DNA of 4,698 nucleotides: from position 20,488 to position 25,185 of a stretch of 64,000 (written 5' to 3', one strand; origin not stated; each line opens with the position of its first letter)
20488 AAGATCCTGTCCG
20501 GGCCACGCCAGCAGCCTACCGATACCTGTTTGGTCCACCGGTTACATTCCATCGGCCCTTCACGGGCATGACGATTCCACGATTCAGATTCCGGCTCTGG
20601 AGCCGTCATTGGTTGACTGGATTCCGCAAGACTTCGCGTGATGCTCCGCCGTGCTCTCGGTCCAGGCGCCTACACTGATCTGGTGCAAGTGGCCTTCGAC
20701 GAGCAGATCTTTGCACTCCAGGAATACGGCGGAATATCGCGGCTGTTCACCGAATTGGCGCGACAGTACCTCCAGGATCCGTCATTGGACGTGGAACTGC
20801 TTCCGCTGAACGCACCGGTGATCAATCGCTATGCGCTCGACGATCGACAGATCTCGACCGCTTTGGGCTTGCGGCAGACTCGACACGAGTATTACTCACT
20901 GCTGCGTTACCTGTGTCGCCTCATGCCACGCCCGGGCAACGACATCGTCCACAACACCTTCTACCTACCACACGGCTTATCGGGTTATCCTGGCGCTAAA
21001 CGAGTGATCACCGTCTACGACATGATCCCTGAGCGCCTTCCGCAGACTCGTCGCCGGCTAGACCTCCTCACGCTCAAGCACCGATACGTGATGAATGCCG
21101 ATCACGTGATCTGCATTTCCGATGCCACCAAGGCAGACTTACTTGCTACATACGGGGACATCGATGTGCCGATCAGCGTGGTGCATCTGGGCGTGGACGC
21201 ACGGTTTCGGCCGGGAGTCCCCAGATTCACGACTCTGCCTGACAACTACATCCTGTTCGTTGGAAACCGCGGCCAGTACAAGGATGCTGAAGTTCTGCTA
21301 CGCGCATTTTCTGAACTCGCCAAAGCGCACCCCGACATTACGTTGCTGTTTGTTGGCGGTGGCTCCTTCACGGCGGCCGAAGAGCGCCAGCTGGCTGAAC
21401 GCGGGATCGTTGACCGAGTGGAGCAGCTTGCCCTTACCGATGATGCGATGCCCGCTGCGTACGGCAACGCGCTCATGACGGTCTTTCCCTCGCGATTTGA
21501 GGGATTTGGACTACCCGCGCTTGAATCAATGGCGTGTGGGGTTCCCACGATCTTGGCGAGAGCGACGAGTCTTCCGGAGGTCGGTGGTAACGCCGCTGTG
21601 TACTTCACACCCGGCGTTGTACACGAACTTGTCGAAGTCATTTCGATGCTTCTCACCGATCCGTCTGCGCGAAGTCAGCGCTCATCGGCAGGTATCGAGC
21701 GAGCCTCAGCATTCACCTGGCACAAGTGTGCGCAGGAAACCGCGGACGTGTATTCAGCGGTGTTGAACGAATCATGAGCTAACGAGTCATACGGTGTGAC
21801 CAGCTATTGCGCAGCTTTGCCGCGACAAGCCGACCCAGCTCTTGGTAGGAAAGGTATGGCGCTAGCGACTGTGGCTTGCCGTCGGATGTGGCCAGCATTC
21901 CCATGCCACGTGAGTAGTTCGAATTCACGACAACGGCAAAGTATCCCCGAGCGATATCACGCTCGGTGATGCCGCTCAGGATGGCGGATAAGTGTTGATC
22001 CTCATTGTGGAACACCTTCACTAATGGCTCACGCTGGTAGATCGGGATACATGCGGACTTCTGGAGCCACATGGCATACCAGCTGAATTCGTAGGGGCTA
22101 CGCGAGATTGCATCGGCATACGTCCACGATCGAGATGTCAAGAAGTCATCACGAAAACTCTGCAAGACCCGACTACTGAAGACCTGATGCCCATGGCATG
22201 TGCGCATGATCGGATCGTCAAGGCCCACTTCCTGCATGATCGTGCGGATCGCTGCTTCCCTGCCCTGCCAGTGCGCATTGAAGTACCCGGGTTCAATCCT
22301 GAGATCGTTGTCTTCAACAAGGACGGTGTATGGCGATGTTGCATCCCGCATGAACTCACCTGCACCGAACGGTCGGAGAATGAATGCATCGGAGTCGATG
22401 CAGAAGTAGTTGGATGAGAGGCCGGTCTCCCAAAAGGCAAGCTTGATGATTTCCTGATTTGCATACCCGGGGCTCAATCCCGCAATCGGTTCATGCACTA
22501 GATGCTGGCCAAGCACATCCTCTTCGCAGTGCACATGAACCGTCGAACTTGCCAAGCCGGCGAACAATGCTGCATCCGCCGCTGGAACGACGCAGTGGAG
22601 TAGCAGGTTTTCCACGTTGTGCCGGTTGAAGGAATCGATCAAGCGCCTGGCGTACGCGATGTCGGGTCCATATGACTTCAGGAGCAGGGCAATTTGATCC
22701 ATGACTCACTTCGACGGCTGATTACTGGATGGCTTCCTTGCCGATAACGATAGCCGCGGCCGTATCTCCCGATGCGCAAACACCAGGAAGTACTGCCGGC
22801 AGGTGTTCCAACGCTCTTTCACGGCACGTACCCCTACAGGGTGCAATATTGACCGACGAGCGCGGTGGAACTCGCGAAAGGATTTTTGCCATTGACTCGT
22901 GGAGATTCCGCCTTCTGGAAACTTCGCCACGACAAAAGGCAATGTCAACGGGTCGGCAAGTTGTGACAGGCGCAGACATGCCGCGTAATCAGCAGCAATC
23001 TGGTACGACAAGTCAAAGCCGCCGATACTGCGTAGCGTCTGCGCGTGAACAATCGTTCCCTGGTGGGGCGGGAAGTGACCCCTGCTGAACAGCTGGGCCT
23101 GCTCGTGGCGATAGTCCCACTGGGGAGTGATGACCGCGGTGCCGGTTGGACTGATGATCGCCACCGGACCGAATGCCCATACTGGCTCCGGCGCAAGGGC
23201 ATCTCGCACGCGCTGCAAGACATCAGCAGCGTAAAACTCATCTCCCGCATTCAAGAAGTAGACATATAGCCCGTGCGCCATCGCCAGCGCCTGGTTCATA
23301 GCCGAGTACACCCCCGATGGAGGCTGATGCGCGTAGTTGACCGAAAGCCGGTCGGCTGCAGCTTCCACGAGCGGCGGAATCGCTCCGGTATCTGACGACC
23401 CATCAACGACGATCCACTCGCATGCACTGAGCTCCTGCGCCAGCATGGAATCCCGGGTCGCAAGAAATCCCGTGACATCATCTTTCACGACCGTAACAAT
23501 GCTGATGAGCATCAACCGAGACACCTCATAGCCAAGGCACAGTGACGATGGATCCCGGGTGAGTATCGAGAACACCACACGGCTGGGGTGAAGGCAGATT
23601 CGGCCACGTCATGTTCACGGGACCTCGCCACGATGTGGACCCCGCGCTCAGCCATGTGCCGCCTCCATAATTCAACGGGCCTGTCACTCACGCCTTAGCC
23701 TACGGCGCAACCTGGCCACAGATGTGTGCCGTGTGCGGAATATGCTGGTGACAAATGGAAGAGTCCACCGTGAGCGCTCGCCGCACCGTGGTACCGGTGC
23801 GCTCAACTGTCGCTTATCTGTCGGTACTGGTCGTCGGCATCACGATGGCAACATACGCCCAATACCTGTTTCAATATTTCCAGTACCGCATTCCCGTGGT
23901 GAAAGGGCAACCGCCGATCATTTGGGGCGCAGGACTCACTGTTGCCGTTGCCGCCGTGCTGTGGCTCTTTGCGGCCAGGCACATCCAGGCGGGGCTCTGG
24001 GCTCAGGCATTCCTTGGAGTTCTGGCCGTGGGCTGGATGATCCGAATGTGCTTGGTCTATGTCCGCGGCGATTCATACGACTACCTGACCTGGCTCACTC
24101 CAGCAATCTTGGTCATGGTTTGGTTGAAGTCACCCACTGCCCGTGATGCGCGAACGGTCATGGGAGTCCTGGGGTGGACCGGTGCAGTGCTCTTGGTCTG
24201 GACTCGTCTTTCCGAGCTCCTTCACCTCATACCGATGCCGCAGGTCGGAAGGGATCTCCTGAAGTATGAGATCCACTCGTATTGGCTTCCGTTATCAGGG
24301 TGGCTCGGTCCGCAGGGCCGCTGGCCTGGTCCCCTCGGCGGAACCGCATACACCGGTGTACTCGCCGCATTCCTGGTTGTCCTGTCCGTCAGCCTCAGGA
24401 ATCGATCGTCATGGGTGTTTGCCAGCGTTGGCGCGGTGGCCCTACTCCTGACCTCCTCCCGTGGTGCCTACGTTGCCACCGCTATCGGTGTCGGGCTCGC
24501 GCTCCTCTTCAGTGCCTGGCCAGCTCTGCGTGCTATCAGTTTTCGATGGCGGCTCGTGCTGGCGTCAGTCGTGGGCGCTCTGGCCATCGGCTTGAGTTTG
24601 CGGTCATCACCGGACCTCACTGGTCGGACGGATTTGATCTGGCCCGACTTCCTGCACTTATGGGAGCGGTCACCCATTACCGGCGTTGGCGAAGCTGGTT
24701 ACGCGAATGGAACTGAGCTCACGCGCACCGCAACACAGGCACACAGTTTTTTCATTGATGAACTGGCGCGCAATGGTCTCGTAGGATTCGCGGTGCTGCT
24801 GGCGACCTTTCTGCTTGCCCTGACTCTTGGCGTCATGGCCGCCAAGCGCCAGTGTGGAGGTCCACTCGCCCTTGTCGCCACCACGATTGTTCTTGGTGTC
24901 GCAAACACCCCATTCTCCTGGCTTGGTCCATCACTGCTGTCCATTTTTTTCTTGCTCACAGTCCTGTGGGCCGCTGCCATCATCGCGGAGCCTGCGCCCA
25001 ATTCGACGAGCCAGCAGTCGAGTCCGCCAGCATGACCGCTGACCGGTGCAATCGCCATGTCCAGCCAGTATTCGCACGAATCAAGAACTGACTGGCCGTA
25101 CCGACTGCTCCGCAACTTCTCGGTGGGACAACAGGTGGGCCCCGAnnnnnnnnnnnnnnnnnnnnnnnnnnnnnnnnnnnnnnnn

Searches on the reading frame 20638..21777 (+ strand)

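Call 19: search_protein_families(library=pfam, max_evalue=0.00001, proteins=[window:20638-21777:+])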
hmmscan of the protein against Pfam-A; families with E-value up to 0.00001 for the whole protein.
window:20638-21777:+ (379 aa): 5 families
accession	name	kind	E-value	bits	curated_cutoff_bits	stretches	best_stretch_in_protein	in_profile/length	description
PF00534.26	Glycos_transf_1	-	1.1e-26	93.9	26.4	1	202-353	15-170/172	Glycosyl transferases group 1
PF13692.12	Glyco_trans_1_4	-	1.3e-22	81.1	27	1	203-341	2-142/142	Glycosyl transferases group 1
PF13439.12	Glyco_transf_4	-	4e-12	46.9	28.5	1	30-188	1-168/170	Glycosyltransferase Family 4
PF20706.3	GT4-conflict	-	3.3e-10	39.9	26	1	126-310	112-314/385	Family 4 Glycosyltransferase in conflict systems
PF13524.12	Glyco_trans_1_2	-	3e-06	27.7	25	1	261-367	30-141/144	Glycosyl transferase-like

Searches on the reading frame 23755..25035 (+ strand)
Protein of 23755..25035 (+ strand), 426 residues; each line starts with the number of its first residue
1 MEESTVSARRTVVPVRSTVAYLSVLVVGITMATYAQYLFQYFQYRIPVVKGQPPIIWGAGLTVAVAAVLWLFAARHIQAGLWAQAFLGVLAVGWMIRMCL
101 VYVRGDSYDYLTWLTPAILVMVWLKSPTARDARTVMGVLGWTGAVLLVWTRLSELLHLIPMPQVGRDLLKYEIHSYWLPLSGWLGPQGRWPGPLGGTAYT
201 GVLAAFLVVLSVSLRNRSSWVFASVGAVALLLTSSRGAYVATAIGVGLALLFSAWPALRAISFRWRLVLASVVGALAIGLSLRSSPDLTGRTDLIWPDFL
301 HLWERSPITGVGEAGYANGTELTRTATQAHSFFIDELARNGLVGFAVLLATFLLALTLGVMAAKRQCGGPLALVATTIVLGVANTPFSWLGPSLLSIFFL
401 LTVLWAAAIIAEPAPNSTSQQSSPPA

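Call 19: search_protein_families(library=pfam, max_evalue=0.00001, proteins=[window:23755-25035:+])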
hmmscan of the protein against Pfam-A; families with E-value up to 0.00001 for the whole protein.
window:23755-25035:+ (426 aa): 1 family
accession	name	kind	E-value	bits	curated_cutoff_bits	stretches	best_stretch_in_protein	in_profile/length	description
PF04932.20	Wzy_C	-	2.5e-11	44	31.7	1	225-349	5-149/149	O-Antigen ligase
